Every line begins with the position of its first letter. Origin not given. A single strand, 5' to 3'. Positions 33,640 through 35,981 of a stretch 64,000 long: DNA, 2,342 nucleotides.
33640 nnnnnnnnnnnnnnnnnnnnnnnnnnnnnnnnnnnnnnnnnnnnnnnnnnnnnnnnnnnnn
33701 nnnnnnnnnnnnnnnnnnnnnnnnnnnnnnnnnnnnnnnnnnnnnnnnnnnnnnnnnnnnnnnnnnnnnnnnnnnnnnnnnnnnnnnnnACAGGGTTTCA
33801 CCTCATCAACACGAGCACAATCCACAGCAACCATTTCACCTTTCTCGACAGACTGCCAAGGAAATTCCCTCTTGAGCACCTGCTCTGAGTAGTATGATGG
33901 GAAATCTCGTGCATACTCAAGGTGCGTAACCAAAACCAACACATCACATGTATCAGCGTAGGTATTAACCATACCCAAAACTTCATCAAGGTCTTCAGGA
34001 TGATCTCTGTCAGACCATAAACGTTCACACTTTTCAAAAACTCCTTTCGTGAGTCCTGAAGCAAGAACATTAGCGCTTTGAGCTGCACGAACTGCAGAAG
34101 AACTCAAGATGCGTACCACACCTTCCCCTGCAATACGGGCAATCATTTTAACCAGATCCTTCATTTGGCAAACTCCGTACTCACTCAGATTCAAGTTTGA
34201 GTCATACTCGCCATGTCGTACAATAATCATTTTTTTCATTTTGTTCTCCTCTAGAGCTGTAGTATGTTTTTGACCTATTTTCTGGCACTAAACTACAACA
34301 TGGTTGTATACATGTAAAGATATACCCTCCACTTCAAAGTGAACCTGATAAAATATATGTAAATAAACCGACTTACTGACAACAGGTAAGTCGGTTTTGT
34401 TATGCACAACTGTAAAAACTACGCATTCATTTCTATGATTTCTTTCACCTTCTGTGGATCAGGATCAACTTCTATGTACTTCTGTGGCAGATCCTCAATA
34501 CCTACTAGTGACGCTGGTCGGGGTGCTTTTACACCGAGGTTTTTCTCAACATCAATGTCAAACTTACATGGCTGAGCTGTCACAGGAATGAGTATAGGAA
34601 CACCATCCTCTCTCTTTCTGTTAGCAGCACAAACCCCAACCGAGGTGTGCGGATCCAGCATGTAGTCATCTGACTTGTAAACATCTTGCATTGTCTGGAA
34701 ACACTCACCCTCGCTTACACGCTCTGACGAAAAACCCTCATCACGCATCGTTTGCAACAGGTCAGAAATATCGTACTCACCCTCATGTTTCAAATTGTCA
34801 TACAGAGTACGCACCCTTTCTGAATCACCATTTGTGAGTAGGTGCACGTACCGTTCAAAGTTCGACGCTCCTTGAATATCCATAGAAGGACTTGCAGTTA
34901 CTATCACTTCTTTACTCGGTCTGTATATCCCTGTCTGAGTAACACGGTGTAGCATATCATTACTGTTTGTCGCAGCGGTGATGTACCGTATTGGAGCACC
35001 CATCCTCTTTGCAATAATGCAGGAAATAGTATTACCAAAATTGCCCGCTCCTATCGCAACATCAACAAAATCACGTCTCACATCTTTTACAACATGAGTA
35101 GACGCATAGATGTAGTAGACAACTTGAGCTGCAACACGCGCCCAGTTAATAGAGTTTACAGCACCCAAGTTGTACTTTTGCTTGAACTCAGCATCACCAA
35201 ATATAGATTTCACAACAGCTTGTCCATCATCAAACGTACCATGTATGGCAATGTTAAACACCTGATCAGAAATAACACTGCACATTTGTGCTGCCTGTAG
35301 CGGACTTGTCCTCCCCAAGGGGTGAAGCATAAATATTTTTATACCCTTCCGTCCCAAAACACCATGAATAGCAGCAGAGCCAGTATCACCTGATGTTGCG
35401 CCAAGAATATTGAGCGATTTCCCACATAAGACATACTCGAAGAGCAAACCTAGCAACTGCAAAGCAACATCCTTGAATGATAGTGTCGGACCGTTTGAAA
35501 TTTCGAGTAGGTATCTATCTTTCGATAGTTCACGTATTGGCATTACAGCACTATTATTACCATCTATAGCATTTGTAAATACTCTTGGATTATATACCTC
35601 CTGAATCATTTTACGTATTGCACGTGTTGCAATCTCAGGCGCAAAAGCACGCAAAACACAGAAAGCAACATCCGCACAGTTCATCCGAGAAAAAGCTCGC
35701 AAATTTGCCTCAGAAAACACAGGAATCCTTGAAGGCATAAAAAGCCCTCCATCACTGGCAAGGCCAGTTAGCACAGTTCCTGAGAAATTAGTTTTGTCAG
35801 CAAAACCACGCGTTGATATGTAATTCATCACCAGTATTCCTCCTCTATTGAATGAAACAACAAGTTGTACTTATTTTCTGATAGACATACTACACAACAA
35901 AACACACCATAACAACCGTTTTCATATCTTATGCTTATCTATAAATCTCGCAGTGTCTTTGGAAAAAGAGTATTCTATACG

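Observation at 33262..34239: Unusual fusion: SixA-like phosphohistidine phosphatase domain plus minimal nucleotidyltransferase domain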

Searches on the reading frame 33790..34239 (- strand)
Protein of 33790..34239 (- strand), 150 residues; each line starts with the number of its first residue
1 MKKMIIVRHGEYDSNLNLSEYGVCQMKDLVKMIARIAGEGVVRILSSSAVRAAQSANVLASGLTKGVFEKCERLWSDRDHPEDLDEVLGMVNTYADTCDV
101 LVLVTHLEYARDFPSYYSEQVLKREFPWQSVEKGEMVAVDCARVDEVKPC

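Call 21: search_solved_structures(query=A2, max_evalue=1, show_alignments=2)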
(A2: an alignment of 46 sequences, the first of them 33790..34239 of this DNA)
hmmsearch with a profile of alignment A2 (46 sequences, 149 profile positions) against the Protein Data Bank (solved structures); distinct sequences matched with E-value up to 1: 38.
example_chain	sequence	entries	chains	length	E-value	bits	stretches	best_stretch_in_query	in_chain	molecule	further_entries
3eoz_A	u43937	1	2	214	2.3e-08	37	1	2-63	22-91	putative Phosphoglycerate mutase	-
3f2i_A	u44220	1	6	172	0.00012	25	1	4-75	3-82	Alr0221 protein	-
4ij5_A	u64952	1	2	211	0.0012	21.7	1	1-76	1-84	Phosphoserine phosphatase 1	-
2rfl_A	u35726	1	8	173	0.0025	20.6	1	11-109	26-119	Putative phosphohistidine phosphatase SixA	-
1ebb_A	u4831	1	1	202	0.0034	20.2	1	14-66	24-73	PHOSPHATASE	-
1h2e_A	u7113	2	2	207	0.0037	20.1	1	14-66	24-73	PHOSPHATASE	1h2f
5zkk_A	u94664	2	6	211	0.0041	19.9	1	1-66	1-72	Phosphoglycerate mutase family protein, putative | Phosphoglycerate mutase family protein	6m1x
3mxo_A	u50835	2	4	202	0.011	18.5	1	3-66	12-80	Serine/threonine-protein phosphatase PGAM5, mitochondrial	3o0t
5muf_A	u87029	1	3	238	0.014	18.2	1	3-66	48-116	Serine/threonine-protein phosphatase PGAM5, mitochondrial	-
9mmh_A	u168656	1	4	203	0.057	16.2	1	1-68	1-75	Phosphoglycerate mutase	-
9cxx_A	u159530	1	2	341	0.058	16.2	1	3-138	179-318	8-oxo-(d)GTP phosphatase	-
9scy_A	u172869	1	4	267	0.058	16.2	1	3-79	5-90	Bisphosphoglycerate mutase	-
4ij6_A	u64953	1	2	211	0.068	16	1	10-76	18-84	Phosphoserine phosphatase 1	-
3e9c_A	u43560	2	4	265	0.079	15.8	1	4-61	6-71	Zgc:56074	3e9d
8x2s_A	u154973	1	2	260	0.12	15.2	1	3-72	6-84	Bisphosphoglycerate mutase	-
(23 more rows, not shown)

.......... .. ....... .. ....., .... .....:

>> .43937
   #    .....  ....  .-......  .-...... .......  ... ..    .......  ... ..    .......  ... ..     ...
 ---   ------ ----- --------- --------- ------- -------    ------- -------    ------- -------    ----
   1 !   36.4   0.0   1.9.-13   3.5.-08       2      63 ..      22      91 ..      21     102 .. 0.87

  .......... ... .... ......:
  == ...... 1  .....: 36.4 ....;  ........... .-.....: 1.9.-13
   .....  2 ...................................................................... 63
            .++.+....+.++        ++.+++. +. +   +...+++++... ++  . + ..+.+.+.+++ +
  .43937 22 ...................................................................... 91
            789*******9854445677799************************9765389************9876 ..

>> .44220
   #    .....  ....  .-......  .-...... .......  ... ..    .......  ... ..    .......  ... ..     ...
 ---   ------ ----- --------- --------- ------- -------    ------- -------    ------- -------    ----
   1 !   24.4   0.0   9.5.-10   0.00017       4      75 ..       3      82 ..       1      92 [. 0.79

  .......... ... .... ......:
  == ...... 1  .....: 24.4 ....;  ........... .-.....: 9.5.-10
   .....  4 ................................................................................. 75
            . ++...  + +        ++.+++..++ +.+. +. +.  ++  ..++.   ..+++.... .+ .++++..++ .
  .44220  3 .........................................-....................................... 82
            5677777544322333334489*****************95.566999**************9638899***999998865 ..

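Call 32: find_homologous_proteins(query=A2, max_evalue=0.00001)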
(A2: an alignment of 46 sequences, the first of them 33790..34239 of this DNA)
Query A2 (46 sequences) (150 aa, profile of the alignment): 62 proteins with E <= 0.00001 among 1512 candidates.
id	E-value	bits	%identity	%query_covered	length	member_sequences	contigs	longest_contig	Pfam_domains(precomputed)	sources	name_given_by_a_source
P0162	3.4e-56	207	42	95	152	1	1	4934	PF00300.28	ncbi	-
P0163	6.1e-56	206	41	95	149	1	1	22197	PF00300.28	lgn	-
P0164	1.5e-55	205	40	99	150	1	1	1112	PF00300.28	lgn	-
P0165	3.9e-54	200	37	94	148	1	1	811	PF00300.28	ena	-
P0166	5.2e-53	197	41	94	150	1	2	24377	-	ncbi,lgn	-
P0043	2.3e-52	194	40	94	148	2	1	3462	-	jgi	jgi:phosphohistidine phosphatase SixA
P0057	2.7e-52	194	35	94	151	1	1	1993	PF00300.28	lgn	-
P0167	4.1e-52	194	40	99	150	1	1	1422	PF00300.28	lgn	-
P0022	4.4e-52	194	43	95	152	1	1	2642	PF00300.28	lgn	-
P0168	7.0e-52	193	40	99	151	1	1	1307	PF00300.28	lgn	-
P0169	1.8e-51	192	42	94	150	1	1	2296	-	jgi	jgi:phosphohistidine phosphatase SixA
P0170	2.6e-51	191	36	94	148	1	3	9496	PF00300.28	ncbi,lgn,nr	ncbi:MAG: histidine phosphatase family protein [Parcubacteria group bacterium]|nr:histidine phosphat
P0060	6.9e-51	190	36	94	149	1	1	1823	-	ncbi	-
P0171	4.2e-49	184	32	94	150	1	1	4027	-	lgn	-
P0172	4.2e-49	184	42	95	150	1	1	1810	-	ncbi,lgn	-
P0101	1.5e-48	182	38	94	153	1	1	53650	PF00300.28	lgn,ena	-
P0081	7.8e-48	180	35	95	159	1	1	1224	PF00300.28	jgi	jgi:phosphohistidine phosphatase SixA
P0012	9.2e-47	176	43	99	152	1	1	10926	PF00300.28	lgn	-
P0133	3.3e-46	174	32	94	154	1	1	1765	PF00300.28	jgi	jgi:phosphohistidine phosphatase SixA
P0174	8.4e-46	173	39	92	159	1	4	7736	PF00300.28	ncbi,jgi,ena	-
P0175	3.3e-45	171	36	95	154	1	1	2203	PF00300.28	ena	-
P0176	2.8e-44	168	39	95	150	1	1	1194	PF00300.28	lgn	-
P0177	1.2e-43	166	33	95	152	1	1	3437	PF00300.28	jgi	jgi:phosphohistidine phosphatase SixA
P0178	2.7e-43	165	34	95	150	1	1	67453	PF00300.28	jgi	jgi:phosphohistidine phosphatase SixA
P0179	3.7e-43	165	38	95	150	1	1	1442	PF00300.28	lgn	-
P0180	4.8e-43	164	34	94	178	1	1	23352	PF00300.28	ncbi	-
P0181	1.7e-42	162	36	95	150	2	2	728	PF00300.28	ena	-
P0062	3.0e-42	162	39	93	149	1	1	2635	PF00300.28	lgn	-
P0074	6.1e-42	161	36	95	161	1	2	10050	PF00300.28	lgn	-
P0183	1.6e-41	159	30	99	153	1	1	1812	PF00300.28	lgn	-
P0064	3.0e-40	155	37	95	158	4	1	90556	PF00300.28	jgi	-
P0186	8.1e-40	154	35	94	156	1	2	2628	PF00300.28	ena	-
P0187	2.9e-36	142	31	95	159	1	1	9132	PF00300.28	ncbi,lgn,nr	ncbi:MAG: phosphoglycerate mutase family protein [Candidatus Staskawiczbacteria bacterium]|nr:phosph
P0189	9.7e-34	134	36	95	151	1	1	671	PF00300.28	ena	-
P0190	2.1e-33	133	33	93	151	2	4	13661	PF00300.28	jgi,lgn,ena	-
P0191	1.3e-32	130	30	95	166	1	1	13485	PF00300.28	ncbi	-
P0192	1.6e-31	127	32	90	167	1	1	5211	PF00300.28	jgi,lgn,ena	-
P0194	3.2e-30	123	35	94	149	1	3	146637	PF00300.28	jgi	-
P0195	3.7e-28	116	30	94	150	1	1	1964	PF00300.28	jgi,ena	-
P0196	9.8e-27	111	30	94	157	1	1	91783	PF00300.28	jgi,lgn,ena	-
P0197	1.6e-23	101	31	80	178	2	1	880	PF00300.28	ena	-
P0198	6.1e-23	99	27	94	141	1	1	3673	PF00300.28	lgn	-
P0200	1.1e-9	56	28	80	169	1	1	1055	PF00300.28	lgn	-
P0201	6.3e-7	47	26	51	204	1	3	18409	PF00300.28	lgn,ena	-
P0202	4.4e-6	44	25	51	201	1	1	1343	PF00300.28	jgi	jgi:broad specificity phosphatase PhoE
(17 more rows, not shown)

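Call 44: find_encoding_contigs(protein=P0178, flank=4000, max_places=1)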
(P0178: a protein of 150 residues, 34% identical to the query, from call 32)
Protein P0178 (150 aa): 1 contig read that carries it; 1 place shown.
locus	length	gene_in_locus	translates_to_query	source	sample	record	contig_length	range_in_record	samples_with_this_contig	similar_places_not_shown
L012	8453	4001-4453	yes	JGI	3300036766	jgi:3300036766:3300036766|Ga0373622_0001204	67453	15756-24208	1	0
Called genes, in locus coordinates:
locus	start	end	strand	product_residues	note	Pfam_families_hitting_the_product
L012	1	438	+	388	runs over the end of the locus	PF01168:Ala_racemase_N, PF00842:Ala_racemase_C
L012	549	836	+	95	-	-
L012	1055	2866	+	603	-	PF00009:GTP_EFTU, PF03144:GTP_EFTU_D2, PF14492:EFG_III, PF00679:EFG_C, PF06421:LepA_C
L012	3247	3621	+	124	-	PF04977:DivIC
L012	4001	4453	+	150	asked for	PF00300:His_Phos_1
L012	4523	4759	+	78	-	PF00462:Glutaredoxin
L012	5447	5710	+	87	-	-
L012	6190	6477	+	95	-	-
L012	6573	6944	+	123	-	-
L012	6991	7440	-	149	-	PF00011:HSP20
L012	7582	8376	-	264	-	PF13367:PrsW-protease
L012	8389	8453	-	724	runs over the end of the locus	PF00133:tRNA-synt_1, PF09334:tRNA-synt_1g (weak), PF00133:tRNA-synt_1, PF08264:Anticodon_1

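Call 50: search_protein_families(library=padloc, proteins=[P0162], max_evalue=0.1)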
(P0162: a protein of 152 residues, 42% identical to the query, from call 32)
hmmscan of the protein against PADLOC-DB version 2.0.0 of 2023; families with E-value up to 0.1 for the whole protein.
P0162 (152 aa): 0 families

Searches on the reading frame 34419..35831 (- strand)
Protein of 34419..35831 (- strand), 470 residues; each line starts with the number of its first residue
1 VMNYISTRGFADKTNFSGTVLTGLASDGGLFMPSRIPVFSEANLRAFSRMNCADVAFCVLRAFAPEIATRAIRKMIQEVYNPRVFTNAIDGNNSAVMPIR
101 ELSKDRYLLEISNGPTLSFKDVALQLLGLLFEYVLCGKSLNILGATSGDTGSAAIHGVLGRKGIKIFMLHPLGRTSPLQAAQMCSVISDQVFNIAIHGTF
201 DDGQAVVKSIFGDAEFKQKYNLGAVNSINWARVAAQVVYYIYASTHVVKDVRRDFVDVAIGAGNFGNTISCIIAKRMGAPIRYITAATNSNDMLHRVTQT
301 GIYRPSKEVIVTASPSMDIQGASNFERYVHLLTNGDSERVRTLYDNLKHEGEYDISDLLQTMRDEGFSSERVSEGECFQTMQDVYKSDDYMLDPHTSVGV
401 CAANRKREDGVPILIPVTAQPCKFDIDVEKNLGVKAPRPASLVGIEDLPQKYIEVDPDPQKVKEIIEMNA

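Call 3: search_protein_families(library=pfam, proteins=[window:34419-35831:-], max_evalue=1)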
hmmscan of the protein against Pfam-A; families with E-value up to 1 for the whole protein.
window:34419-35831:- (470 aa): 4 families
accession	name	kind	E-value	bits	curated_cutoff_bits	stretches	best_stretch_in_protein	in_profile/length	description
PF14821.11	Thr_synth_N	-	1.8e-20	73.3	25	1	3-80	1-79/79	Threonine synthase N terminus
PF00291.31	PALP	-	7e-13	49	35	1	112-408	31-279/295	Pyridoxal-phosphate dependent enzyme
PF24857.1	THR4_C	-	2.2e-05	24.9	27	1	396-467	1-84/85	Threonine synthase, C-terminal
PF25418.1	DUF7890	-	0.25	11.4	26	1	107-127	17-37/47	Domain of unknown function (DUF7890)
